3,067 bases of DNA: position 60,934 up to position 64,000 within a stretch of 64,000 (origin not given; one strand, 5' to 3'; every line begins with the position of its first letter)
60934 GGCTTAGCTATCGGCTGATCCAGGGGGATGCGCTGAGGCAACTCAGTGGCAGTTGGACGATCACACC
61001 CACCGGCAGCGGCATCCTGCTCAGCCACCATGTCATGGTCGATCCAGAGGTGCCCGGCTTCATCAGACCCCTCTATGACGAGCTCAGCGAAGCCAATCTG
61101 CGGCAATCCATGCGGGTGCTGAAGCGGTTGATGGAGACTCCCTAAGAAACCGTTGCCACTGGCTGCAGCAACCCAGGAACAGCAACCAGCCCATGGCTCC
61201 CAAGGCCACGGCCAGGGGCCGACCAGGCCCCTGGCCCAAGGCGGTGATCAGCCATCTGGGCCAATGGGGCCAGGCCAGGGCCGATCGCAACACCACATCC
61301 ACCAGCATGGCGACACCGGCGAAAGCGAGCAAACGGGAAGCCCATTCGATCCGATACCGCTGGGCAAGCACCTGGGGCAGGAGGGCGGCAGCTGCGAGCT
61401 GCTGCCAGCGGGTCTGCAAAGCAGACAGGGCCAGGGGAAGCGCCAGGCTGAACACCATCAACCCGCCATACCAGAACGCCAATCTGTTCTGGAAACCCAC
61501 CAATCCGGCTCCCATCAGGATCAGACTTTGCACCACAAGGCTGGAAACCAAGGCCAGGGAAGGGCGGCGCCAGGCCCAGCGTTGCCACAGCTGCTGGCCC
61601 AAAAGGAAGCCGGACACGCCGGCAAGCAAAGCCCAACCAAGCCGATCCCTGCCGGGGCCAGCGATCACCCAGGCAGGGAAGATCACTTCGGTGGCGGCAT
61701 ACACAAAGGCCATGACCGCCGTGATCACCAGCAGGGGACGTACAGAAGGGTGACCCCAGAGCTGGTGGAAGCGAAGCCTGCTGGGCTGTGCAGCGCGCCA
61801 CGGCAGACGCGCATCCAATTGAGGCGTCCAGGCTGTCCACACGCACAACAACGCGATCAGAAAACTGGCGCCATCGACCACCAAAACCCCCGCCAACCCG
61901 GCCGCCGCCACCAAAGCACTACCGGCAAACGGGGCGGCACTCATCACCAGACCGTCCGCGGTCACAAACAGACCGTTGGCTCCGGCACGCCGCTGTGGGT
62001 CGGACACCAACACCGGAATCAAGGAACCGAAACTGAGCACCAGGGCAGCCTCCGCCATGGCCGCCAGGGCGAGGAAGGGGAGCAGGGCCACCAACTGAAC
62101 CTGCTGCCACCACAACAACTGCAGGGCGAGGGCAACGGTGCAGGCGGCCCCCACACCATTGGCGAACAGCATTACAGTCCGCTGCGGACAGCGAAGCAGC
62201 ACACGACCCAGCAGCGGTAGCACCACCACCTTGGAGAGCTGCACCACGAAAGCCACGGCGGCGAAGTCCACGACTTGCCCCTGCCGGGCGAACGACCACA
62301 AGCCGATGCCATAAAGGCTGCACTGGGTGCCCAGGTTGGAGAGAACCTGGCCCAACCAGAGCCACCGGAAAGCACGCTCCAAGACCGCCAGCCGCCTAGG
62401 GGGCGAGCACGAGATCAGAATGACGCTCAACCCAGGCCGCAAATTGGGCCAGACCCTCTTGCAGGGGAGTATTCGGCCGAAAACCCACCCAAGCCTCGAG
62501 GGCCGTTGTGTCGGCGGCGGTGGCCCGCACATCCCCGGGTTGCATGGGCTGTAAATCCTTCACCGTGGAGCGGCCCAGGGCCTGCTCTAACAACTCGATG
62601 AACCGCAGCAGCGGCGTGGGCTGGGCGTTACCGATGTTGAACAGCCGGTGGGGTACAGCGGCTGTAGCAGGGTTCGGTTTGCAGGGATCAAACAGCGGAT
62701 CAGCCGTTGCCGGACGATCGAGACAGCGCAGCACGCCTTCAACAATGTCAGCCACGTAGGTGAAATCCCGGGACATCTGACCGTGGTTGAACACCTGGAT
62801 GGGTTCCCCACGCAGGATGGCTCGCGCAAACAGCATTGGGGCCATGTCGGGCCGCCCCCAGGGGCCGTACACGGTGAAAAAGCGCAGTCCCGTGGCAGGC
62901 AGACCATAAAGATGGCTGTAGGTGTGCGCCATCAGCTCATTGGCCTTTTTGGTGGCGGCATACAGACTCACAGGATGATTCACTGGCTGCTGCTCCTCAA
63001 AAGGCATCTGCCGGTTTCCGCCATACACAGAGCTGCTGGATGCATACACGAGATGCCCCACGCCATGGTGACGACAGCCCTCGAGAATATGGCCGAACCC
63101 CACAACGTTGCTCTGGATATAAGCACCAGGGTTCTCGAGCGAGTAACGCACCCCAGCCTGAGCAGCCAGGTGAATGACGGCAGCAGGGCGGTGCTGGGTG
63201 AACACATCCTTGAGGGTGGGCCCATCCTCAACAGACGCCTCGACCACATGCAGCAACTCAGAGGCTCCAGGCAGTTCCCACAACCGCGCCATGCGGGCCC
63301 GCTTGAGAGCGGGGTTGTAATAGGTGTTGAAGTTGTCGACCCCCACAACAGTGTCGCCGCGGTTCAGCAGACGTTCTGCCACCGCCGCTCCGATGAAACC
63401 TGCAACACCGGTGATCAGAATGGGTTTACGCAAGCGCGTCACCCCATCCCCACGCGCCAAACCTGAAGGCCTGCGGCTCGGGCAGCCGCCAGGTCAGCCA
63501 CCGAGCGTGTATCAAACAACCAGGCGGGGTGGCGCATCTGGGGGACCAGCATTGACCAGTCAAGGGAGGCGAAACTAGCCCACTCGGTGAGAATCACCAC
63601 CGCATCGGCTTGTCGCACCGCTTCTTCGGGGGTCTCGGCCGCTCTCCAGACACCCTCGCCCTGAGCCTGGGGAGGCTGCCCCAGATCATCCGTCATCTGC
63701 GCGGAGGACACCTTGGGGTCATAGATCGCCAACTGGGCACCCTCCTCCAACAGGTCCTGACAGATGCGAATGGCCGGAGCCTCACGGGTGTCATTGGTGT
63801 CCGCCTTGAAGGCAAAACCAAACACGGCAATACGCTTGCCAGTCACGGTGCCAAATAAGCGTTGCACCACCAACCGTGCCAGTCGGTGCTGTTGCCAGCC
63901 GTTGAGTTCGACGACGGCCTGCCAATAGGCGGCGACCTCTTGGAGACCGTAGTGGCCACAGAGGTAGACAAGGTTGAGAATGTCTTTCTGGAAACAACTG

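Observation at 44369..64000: PKS cluster predicted to make a heterocyst-glycolipid-like glycosylated long-chain 1,3-diol in a picocyanobacterium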

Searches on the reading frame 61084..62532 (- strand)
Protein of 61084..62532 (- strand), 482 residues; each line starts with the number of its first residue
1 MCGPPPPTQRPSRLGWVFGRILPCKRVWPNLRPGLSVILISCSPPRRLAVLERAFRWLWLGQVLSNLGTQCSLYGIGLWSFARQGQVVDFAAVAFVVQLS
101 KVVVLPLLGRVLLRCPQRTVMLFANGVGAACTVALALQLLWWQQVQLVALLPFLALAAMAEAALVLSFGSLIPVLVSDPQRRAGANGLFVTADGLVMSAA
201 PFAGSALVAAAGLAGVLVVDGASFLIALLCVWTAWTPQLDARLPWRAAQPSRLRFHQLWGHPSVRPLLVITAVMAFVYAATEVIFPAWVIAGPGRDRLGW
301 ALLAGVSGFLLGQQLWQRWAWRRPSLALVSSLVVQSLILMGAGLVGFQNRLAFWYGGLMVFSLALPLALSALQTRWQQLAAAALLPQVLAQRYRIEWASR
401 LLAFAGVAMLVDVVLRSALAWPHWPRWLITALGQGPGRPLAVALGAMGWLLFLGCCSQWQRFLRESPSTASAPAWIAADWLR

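Call 3: search_protein_families(library=pfam, proteins=[window:61084-62532:-])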
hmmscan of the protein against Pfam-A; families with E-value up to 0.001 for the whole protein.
window:61084-62532:- (482 aa): 1 family
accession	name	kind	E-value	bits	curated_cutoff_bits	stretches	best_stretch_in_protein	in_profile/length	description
PF07690.21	MFS_1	-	6.7e-12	45.4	33.4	1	58-382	1-325/347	Major Facilitator Superfamily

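Call 20: search_protein_families(library=ncbifam, proteins=[window:61084-62532:-], max_evalue=0.01)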
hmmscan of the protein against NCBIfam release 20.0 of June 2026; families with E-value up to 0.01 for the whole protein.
window:61084-62532:- (482 aa): 2 families
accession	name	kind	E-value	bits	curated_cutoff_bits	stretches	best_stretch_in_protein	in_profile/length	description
TIGR00900.1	2A0121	subfamily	3.8e-16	59.4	319.6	1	55-413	1-362/364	H+ Antiporter protein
NF000051.1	macrolide_MefB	exception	0.00015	20.9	800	1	51-233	7-188/409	macrolide efflux MFS transporter Mef(B)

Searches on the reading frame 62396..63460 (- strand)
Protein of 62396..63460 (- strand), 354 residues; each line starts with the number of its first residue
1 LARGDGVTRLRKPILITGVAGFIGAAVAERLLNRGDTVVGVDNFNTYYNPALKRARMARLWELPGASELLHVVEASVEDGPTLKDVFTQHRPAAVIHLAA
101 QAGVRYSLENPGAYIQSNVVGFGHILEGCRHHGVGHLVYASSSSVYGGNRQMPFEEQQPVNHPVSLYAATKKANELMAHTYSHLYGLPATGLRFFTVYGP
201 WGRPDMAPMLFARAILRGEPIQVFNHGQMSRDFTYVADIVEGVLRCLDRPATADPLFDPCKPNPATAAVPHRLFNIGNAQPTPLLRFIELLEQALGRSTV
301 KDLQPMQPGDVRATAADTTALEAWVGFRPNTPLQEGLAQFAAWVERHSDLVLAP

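Call 3: search_protein_families(library=pfam, proteins=[window:62396-63460:-])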
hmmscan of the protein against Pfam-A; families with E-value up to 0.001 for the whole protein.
window:62396-63460:- (354 aa): 7 families
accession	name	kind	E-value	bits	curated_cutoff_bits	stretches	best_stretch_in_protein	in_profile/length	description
PF01370.27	Epimerase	-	3.8e-58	197.2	20.9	1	14-253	1-231/240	NAD dependent epimerase/dehydratase family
PF16363.11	GDP_Man_Dehyd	-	4.4e-51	174.7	27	1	15-339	1-331/332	GDP-mannose 4,6 dehydratase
PF04321.23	RmlD_sub_bind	-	3.2e-17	63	27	1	14-252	3-202/287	RmlD substrate binding domain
PF01073.25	3Beta_HSD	-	4e-14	52.7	22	1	15-240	1-222/280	3-beta hydroxysteroid dehydrogenase/isomerase family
PF02719.21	Polysacc_synt_2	-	2.8e-12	46.9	20.2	1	14-247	1-217/293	Polysaccharide biosynthesis protein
PF07993.18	NAD_binding_4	-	3.5e-07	30.1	20.1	1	94-195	91-205/258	Male sterility protein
PF13460.12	NAD_binding_10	-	0.00024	21.5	27.2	0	18-177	1-131/184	NAD(P)H-binding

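Call 20: search_protein_families(library=ncbifam, proteins=[window:62396-63460:-], max_evalue=0.01)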
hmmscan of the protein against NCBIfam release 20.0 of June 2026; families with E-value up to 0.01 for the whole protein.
window:62396-63460:- (354 aa): 37 families (the best 25 are shown)
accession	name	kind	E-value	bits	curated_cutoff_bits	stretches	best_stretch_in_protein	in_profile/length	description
TIGR01179.1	galE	equivalog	2.1e-40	138.6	262.3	1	14-348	2-329/332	UDP-glucose 4-epimerase GalE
TIGR01181.1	dTDP_gluc_dehyt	equivalog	4.1e-37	128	365.1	1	14-249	2-233/321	dTDP-glucose 4,6-dehydratase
NF011728.1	PRK15181.1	equivalog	4.7e-36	124.5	760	1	12-350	16-344/348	Vi polysaccharide biosynthesis UDP-N-acetylglucosaminuronic acid C-4 epimerase TviC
TIGR04180.1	EDH_00030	hypoth_equivalog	2.4e-33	115.5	475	1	14-248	1-226/297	NAD-dependent 4,6-dehydratase LegB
TIGR02197.1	heptose_epim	equivalog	2.2e-25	89.5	274.6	1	14-251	1-234/316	ADP-glyceromanno-heptose 6-epimerase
NF007582.0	PRK10217.1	equivalog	5.7e-24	84.9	698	1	12-241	2-234/355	dTDP-glucose 4,6-dehydratase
NF007490.0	PRK10084.1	subfamily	2e-23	82.9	649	1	14-240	3-240/361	dTDP-glucose 4,6-dehydratase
NF007956.0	PRK10675.1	subfamily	3.4e-23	82.3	394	1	14-348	3-333/338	UDP-glucose 4-epimerase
NF042422.1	oxyalk_red_OleD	equivalog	5.7e-20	71.9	580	1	14-304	3-259/329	2-alkyl-3-oxoalkanoate reductase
NF043036.1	ErythonDh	equivalog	1.7e-17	63.6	325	1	14-222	3-203/321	D-erythronate dehydrogenase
TIGR02622.1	CDP_4_6_dhtase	equivalog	8.5e-17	61.3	278.45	1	12-185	5-172/352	CDP-glucose 4,6-dehydratase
TIGR01472.1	gmd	equivalog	2.9e-16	59.6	415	1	14-191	3-179/342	GDP-mannose 4,6-dehydratase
NF042423.1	oxyalk_red_Shew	equivalog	4e-15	55.7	580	1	12-214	9-190/331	2-alkyl-3-oxoalkanoate reductase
TIGR01214.1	rmlD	equivalog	1e-13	51.1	224.05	1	14-249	2-199/285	dTDP-4-dehydrorhamnose reductase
NF008872.0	PRK11908.1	equivalog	2e-11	43.5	294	1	12-250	2-240/349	bifunctional UDP-4-keto-pentose/UDP-xylose synthase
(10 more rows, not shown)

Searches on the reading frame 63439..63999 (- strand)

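Call 3: search_protein_families(library=pfam, proteins=[window:63439-63999:-])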
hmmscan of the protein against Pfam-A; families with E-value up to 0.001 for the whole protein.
window:63439-63999:- (186 aa): 1 family
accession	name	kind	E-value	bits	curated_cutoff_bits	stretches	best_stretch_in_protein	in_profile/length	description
PF03720.21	UDPG_MGDP_dh_C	-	9.8e-30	103.4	30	1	58-169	1-102/103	UDP-glucose/GDP-mannose dehydrogenase family, UDP binding domain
